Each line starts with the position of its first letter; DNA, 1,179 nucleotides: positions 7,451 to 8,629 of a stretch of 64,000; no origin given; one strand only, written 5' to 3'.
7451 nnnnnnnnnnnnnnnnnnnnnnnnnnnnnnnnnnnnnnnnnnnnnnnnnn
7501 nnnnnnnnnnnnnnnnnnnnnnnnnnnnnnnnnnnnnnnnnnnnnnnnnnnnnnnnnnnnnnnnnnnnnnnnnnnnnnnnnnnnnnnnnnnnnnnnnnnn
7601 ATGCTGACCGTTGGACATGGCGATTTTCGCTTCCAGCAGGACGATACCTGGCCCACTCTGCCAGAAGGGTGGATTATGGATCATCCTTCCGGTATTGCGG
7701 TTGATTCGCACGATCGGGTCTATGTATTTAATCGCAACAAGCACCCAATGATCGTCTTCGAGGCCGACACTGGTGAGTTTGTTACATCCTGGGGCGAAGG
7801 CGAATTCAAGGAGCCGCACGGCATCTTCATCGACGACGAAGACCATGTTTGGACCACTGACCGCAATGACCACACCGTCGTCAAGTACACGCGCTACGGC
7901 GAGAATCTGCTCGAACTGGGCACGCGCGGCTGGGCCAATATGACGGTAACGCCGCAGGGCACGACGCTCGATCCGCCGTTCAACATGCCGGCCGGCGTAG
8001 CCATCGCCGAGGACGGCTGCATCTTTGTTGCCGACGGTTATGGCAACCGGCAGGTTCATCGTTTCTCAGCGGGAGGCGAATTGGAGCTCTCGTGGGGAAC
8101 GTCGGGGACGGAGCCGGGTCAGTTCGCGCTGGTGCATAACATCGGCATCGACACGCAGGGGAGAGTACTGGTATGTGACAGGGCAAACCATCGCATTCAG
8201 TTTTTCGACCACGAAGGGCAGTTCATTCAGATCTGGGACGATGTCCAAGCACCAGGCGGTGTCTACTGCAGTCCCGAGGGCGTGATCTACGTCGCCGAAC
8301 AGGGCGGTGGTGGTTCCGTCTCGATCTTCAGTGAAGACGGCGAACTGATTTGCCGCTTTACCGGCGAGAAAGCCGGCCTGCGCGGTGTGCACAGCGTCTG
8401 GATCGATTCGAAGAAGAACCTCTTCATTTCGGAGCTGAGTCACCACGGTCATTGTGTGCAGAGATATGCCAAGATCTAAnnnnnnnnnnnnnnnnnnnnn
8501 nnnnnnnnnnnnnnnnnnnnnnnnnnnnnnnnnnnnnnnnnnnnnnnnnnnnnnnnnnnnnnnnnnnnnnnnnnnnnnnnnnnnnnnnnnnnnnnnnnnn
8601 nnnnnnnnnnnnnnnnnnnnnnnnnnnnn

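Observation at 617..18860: Candidate copper-independent 'PAM-like' hydroxylation / N-dealkylation operon (PhyH dioxygenase + PAL-like lyases + glyoxylate-reductase-family dehydrogenase + peptide-type importer)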

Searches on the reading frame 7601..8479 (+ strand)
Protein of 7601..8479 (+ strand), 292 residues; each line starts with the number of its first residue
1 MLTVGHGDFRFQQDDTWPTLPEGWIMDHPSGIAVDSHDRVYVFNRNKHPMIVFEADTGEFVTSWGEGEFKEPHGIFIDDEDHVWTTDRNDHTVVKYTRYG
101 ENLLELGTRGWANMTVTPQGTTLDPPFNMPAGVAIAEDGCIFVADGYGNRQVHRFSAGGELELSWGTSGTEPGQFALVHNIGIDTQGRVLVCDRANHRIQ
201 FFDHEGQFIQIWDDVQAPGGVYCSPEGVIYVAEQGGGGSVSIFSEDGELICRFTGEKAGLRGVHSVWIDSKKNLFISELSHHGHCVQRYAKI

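Call 3: search_protein_families(library=pfam, proteins=[window:7601-8479:+], max_evalue=0.01)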
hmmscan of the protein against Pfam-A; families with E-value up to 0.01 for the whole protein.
window:7601-8479:+ (292 aa): 6 families
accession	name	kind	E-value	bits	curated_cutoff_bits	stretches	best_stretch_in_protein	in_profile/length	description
PF01436.27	NHL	-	1.5e-23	82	20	3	69-96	1-28/28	NHL repeat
PF17170.10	DUF5128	-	5.6e-11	42.6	22.9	2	138-210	53-126/321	6-bladed beta-propeller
PF08450.18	SGL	-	3e-09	37.3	26.3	0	61-103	183-217/246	SMP-30/Gluconolactonase/LRE-like region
PF25021.1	TEN_NHL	-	0.0001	21.9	27.1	0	127-152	141-166/357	Teneurin NHL domain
PF24684.1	Vgb_lyase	-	0.00021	20.6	50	0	126-235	179-284/290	Virginiamycin B lyase family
PF06739.17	SBBP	-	0.0037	17.6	20.5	0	29-42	15-28/38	Beta-propeller repeat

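Call 5: search_solved_structures(query=window:7601-8479:+, max_evalue=1, show_alignments=2)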
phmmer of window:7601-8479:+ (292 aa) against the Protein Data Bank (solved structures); distinct sequences matched with E-value up to 1: 59.
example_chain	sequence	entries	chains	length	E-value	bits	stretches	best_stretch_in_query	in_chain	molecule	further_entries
6d69_A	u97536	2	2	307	7e-37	130.2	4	120-202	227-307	NHL Repeat Region of D. melanogaster Thin | Thin, isoform D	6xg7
7qrx_A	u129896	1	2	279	2.1e-34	122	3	127-209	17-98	E3 ubiquitin-protein ligase TRIM71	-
9jur_A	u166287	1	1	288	2.3e-34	121.9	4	129-209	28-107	E3 ubiquitin-protein ligase TRIM71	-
8j72_A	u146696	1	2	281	1.8e-33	118.9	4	129-209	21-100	E3 ubiquitin-protein ligase TRIM71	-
6fpt_A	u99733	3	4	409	4.8e-31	111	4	129-209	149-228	E3 ubiquitin-protein ligase TRIM71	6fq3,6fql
7qrw_A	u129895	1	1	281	3.8e-26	94.9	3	131-287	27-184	Isoform 4 of Tripartite motif-containing protein 3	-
7b96_A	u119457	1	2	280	1.6e-23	86.3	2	29-236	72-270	Isoform 2 of Tripartite motif-containing protein 2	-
7qrv_A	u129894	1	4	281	1.7e-23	86.2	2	27-236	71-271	Tripartite motif-containing protein 2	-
7b2r_A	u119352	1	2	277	1.9e-23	86.1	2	27-236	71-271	Tripartite motif-containing protein 2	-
6i38_A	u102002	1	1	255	3.3e-23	85.3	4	26-160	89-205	nv2Pizza6-AYW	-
6f0q_A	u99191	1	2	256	3.7e-22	81.8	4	26-160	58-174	Pizza6-AYW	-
4zlr_A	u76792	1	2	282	1.7e-21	79.7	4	25-161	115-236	Brain tumor protein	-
6ren_A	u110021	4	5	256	2e-21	79.4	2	26-199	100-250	3fPizza6-SH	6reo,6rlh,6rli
3fvz_A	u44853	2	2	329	1.4e-20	76.6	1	49-205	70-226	Peptidyl-glycine alpha-amidating monooxygenase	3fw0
7zpz_A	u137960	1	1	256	1.6e-20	76.4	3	26-97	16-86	Pizza6-TSR-TSH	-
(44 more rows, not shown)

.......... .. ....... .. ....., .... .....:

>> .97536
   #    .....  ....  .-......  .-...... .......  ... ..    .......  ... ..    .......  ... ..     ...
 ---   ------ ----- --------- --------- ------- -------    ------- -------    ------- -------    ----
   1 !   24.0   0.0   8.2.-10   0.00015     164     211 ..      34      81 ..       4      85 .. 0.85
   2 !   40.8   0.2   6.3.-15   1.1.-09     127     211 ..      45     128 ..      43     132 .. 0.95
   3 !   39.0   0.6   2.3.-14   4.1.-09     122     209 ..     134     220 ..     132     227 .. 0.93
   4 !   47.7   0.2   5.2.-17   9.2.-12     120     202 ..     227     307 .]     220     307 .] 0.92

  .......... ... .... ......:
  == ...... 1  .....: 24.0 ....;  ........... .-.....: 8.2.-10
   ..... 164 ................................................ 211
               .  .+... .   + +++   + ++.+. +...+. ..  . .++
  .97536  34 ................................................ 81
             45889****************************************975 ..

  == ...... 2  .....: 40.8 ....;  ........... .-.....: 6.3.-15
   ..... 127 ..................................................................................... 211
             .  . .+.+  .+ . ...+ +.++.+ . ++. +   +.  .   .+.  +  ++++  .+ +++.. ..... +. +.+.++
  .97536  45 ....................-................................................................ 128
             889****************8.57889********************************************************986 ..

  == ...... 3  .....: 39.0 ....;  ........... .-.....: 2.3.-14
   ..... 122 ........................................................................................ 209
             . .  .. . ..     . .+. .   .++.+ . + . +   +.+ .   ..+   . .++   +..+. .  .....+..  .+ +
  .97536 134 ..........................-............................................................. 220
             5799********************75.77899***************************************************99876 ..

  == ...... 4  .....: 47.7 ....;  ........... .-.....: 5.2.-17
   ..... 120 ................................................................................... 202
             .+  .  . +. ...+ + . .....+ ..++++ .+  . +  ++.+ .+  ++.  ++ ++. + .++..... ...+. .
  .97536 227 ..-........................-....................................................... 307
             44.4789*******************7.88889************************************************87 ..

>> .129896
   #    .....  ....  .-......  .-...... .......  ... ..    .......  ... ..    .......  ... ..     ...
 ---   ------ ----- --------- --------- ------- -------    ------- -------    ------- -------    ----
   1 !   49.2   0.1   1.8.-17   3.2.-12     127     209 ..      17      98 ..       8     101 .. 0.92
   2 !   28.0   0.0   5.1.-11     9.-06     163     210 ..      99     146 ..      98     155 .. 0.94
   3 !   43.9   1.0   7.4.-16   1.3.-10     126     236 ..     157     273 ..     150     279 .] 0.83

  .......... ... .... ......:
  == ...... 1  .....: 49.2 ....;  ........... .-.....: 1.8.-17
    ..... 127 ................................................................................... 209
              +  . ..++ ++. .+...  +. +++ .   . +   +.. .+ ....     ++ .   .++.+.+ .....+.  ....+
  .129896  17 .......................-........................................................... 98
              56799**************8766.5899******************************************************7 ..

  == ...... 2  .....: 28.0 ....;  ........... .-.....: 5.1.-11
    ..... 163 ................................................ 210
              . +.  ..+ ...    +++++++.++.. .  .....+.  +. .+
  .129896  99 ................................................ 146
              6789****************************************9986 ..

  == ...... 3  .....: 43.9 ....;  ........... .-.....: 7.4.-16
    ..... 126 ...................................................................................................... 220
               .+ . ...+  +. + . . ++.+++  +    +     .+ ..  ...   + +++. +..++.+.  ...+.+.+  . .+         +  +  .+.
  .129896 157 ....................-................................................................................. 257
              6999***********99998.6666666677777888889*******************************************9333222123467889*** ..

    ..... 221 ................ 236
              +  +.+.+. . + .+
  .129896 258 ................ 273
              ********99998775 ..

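Call 6: search_protein_families(library=ncbifam, proteins=[window:7601-8479:+], max_evalue=0.01)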
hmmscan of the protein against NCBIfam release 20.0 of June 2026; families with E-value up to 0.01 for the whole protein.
window:7601-8479:+ (292 aa): 3 families
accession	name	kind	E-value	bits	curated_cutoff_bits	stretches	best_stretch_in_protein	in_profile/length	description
NF035926.1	scyF_NHL_VPEP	equivalog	3.1e-26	92.4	350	1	69-212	151-283/376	scytonemin biosynthesis PEP-CTERM protein ScyF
NF033206.1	ScyE_fam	subfamily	1.2e-05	25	80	0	212-255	4-45/333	ScyD/ScyE family protein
NF047780.1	LIC12708_fam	subfamily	0.00045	19.2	150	0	147-209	153-217/391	LIC_12708 family protein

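Call 7: find_homologous_proteins(query=window:7601-8479:+, max_evalue=1e-10)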
Query window:7601-8479:+ (292 aa): 2469 proteins with E <= 1e-10 among 3686 candidates; the best 120 are listed.
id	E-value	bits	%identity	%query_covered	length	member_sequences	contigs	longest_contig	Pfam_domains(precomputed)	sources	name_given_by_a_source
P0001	3.4e-198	675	97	100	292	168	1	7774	PF17170.11,PF01436.28,PF08450.19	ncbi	-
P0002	3.0e-164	563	79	100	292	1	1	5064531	PF17170.11,PF24684.2,PF01436.28,PF08450.19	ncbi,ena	-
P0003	1.5e-134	466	67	100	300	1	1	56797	PF17170.11,PF01436.28,PF08450.19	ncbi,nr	ncbi:peptidyl-alpha-hydroxyglycine alpha-amidating lyase family protein [Chloroflexi bacterium TSY]|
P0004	2.1e-134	465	67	96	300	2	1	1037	PF17170.11,PF24684.2,PF01436.28,PF08450.19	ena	-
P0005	2.5e-133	462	65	100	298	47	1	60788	PF17170.11,PF24684.2,PF01436.28,PF08450.19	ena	-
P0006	1.3e-132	460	64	100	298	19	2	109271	PF17170.11,PF24684.2,PF01436.28,PF08450.19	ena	-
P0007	8.3e-132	457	65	100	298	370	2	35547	PF17170.11,PF24684.2,PF01436.28,PF08450.19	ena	-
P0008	1.8e-123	430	63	100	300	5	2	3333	PF17170.11,PF24684.2,PF01436.28,PF08450.19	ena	-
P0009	2.3e-120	419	65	96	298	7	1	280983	PF17170.11,PF01436.28,PF06739.18,PF08450.19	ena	-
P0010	3.6e-118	412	63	96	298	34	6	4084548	PF17170.11,PF01436.28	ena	-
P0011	9.8e-114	398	59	100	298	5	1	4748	PF01436.28,PF08450.19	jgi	-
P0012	2.6e-107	376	57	100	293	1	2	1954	PF17170.11,PF24684.2,PF01436.28,PF06739.18,PF08450.19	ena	-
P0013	3.7e-106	373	54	100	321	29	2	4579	PF17170.11,PF01436.28,PF06739.18,PF08450.19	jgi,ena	-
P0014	5.1e-105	369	55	100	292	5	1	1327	PF17170.11,PF24684.2,PF01436.28,PF08450.19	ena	-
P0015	1.6e-104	367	53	100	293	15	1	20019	PF17170.11,PF01436.28,PF06739.18,PF08450.19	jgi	jgi:DNA-binding beta-propeller fold protein YncE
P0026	5.4e-96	339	52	99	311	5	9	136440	PF17170.11,PF01436.28,PF08450.19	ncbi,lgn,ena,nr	ncbi:MAG: 6-bladed beta-propeller [Dehalococcoidia bacterium]|nr:6-bladed beta-propeller [Dehalococc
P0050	1.8e-78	282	46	100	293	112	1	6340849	PF01436.28,PF08450.19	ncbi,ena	-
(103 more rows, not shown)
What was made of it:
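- Closest known: Peptidyl-alpha-hydroxyglycine alpha-amidating lyase. Same: NCBI already names homologues 'peptidyl-alpha-hydroxyglycine alpha-amidating lyase family protein' (call 7).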
